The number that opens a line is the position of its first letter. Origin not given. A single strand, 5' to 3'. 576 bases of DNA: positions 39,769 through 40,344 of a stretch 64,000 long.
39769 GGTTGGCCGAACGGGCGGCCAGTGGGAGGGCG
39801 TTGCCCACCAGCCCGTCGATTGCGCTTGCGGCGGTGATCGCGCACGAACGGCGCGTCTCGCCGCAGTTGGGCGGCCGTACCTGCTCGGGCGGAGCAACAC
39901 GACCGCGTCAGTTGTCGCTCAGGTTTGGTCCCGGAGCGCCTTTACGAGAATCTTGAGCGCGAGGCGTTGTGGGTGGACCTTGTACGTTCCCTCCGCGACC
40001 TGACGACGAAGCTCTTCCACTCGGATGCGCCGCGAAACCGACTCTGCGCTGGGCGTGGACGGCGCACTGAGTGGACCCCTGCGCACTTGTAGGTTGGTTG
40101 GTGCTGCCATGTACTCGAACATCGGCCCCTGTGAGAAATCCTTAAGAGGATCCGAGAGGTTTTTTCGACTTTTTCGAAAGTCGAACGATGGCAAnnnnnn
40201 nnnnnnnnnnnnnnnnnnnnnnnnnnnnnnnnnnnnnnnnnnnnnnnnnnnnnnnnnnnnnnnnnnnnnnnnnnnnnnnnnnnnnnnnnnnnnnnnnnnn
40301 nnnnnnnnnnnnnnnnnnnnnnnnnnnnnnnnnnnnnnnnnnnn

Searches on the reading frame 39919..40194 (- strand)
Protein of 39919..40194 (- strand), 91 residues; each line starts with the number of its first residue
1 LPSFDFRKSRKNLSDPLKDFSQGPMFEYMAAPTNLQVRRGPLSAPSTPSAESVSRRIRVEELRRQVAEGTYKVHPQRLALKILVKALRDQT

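Call 5: search_protein_families(library=pfam, proteins=[window:39919-40194:-], max_evalue=0.01)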
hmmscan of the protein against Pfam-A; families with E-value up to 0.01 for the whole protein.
window:39919-40194:- (91 aa): 1 family
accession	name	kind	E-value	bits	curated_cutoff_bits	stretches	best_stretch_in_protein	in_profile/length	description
PF04316.19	FlgM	-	8.6e-08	32.7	25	1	51-83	22-54/55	Anti-sigma-28 factor, FlgM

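Call 6: search_protein_families(library=ncbifam, proteins=[window:39919-40194:-], max_evalue=0.01)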
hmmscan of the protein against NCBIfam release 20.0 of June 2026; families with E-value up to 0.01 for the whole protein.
window:39919-40194:- (91 aa): 1 family
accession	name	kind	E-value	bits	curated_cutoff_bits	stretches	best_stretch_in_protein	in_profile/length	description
TIGR03824.1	FlgM_jcvi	equivalog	5.1e-06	27.2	40.75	1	49-83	60-94/98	flagellar biosynthesis anti-sigma factor FlgM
